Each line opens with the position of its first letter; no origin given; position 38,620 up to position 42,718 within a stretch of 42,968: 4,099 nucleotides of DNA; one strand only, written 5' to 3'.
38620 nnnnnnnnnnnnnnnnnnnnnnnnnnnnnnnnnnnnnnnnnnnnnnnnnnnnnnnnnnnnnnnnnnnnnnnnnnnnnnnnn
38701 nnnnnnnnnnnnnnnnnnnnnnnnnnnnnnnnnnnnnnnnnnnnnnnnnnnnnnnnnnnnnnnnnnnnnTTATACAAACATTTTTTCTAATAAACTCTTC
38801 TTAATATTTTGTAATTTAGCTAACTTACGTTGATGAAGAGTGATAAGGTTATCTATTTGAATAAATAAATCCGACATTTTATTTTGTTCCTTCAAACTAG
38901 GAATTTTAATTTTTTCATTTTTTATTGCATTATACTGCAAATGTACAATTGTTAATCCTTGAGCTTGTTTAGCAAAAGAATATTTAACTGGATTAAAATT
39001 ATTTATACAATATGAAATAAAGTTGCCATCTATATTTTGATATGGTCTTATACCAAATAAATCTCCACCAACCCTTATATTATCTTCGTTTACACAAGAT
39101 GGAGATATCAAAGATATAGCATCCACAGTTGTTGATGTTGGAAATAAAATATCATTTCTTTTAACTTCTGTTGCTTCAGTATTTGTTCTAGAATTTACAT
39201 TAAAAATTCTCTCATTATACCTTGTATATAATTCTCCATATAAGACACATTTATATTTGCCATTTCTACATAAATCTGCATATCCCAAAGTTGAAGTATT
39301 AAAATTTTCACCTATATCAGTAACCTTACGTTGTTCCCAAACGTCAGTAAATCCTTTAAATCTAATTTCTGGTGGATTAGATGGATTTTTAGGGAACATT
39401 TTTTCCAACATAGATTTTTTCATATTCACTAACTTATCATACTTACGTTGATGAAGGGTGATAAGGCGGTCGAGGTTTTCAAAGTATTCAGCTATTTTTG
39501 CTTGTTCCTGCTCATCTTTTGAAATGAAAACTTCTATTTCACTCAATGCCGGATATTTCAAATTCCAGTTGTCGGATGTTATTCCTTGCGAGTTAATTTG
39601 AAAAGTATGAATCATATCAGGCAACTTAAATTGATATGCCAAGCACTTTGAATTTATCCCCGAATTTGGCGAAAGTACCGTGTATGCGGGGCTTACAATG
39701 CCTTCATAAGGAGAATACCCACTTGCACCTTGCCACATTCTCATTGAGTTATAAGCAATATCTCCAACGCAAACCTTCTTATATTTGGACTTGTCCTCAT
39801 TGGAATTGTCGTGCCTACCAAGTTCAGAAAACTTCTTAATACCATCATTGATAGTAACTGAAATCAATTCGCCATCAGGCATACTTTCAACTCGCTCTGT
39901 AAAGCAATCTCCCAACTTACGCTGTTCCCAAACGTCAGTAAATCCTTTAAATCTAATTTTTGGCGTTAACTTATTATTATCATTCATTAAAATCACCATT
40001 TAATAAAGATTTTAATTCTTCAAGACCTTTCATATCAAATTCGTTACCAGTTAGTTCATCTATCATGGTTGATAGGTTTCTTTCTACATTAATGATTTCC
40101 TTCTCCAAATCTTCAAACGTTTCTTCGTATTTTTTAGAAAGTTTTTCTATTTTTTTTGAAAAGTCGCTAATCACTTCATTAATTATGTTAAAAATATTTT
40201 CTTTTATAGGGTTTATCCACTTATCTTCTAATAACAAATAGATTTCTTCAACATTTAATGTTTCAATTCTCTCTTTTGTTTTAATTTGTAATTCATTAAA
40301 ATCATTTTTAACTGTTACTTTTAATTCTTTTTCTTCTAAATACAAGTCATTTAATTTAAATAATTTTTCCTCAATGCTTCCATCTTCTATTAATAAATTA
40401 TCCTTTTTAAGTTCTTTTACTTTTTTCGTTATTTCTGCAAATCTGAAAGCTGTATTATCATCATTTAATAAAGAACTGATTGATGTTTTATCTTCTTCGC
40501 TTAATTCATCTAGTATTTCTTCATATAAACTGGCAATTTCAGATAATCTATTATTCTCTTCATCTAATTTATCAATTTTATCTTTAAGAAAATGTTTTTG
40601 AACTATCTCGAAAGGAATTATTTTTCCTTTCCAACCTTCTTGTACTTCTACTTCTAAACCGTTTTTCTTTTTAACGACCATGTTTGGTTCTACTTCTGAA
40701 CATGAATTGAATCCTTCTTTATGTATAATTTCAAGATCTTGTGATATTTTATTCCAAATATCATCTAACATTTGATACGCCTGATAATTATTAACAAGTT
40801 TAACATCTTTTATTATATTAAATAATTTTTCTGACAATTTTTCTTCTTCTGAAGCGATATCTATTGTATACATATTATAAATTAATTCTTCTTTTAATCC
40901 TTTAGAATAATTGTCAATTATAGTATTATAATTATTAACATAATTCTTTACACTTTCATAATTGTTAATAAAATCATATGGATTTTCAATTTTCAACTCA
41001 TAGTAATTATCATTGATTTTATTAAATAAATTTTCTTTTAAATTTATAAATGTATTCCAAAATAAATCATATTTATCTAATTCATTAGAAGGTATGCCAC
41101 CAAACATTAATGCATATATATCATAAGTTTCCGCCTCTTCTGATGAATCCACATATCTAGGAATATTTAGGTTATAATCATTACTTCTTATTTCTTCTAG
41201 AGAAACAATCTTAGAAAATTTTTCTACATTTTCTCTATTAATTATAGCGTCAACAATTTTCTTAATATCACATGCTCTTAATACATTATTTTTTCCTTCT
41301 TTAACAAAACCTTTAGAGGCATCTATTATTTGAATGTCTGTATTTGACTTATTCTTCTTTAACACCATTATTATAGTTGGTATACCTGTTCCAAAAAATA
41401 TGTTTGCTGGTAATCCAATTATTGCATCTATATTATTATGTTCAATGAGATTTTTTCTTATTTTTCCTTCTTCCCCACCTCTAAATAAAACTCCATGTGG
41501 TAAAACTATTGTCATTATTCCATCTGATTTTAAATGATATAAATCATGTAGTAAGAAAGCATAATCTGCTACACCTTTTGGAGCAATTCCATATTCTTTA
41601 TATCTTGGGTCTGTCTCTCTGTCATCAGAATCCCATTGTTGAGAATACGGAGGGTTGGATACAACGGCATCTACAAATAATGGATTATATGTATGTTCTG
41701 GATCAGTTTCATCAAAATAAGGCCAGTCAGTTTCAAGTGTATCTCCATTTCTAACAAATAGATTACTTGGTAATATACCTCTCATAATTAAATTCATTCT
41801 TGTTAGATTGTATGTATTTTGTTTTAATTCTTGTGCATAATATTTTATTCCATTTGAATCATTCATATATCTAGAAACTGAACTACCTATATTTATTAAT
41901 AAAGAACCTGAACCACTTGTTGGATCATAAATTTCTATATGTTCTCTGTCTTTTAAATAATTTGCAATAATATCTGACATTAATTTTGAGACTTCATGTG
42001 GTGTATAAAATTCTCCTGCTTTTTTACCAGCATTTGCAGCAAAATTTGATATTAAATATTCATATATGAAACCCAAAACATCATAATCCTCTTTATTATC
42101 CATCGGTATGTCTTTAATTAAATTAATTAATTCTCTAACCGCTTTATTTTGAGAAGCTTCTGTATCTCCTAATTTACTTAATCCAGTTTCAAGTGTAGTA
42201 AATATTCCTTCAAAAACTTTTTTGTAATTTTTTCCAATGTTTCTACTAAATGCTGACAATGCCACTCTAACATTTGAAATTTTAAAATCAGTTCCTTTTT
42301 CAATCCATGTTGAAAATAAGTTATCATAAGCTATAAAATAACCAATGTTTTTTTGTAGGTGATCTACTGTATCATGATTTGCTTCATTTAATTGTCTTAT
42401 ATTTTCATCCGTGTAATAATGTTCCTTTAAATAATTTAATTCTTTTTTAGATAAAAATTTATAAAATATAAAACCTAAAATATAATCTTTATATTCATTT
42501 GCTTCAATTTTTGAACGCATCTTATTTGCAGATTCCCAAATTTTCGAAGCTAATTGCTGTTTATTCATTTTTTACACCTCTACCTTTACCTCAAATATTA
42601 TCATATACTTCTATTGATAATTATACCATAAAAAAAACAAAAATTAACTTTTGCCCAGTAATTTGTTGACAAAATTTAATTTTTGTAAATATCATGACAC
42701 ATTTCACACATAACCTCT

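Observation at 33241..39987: Type I R-M locus with recombinase and spare TRD cassettes arranged mostly in direct, not inverted, orientation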

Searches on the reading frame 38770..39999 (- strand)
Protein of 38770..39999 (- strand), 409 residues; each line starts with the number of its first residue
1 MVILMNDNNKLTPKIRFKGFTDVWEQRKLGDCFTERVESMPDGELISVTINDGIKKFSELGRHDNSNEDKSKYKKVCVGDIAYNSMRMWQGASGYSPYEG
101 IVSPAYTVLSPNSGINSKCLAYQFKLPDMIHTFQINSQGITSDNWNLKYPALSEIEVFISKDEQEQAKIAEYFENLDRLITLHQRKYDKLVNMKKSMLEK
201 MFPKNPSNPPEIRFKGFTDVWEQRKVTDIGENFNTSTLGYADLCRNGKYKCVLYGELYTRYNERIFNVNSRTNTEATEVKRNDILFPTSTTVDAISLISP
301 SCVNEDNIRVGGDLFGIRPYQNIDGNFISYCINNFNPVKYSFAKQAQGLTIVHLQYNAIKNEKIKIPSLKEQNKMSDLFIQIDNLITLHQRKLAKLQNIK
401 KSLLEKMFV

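Call 7: search_protein_families(library=pfam, proteins=[window:38770-39999:-], max_evalue=0.01)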
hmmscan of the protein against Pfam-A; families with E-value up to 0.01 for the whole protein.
window:38770-39999:- (409 aa): 1 family
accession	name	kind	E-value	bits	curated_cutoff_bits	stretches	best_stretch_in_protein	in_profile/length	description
PF01420.25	Methylase_S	-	8e-20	72.2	22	2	221-397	4-167/168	Type I restriction modification DNA specificity domain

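Call 40: list_cluster_members(proteins=[P0001, window:38773-39999:-, window:39983-42568:-])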
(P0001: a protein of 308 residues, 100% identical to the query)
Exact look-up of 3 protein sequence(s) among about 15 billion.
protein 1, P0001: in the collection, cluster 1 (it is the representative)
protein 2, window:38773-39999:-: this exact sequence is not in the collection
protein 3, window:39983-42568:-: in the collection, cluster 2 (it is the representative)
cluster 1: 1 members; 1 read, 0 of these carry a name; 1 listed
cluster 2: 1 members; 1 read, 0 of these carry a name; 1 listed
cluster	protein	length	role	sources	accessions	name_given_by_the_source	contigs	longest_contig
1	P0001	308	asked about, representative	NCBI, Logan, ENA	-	-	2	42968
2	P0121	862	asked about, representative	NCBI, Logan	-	-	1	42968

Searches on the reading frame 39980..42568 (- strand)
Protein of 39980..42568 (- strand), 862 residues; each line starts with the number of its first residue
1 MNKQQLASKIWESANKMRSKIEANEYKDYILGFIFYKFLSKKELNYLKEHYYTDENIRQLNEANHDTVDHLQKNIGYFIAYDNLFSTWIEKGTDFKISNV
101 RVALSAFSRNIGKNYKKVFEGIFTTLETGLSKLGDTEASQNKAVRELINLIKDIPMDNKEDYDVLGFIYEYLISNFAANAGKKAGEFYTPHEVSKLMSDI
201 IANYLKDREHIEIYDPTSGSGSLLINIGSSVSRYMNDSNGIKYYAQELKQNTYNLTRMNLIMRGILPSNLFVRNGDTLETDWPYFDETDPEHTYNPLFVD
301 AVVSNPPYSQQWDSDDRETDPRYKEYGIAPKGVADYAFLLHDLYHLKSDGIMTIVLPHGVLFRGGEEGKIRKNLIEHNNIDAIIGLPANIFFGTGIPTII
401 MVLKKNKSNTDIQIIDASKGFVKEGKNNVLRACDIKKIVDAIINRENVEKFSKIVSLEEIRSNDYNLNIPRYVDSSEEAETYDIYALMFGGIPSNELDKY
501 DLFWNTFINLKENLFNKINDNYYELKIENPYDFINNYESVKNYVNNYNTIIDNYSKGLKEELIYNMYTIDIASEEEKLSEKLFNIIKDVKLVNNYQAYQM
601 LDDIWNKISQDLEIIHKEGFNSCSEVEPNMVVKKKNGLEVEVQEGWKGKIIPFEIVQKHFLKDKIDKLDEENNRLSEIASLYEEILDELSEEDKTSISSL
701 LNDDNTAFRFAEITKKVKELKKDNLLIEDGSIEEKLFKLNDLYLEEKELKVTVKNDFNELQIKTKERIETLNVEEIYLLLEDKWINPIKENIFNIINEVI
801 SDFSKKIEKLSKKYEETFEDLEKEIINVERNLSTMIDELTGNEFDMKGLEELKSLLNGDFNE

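Call 7: search_protein_families(library=pfam, proteins=[window:39980-42568:-], max_evalue=0.01)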
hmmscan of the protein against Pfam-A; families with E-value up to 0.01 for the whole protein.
window:39980-42568:- (862 aa): 2 families
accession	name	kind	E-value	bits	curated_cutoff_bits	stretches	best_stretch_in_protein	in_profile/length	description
PF02384.22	N6_Mtase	-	1.7e-104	349.9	20.4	1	161-480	2-310/311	N-6 DNA Methylase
PF12161.14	HsdM_N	-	3.7e-14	53.9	24.5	1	6-150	1-134/135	HsdM N-terminal domain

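Call 13: find_encoding_contigs(protein=window:39983-42568:-, flank=10000, max_places=10)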
Protein window:39983-42568:- (862 aa): 1 contig read that carries it; 1 place shown.
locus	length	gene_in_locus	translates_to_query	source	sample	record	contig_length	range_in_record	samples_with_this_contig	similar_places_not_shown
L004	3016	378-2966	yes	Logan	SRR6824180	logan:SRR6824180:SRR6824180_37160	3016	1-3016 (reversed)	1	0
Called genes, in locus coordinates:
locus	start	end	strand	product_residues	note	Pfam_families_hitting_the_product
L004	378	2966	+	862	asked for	PF12161:HsdM_N, PF02384:N6_Mtase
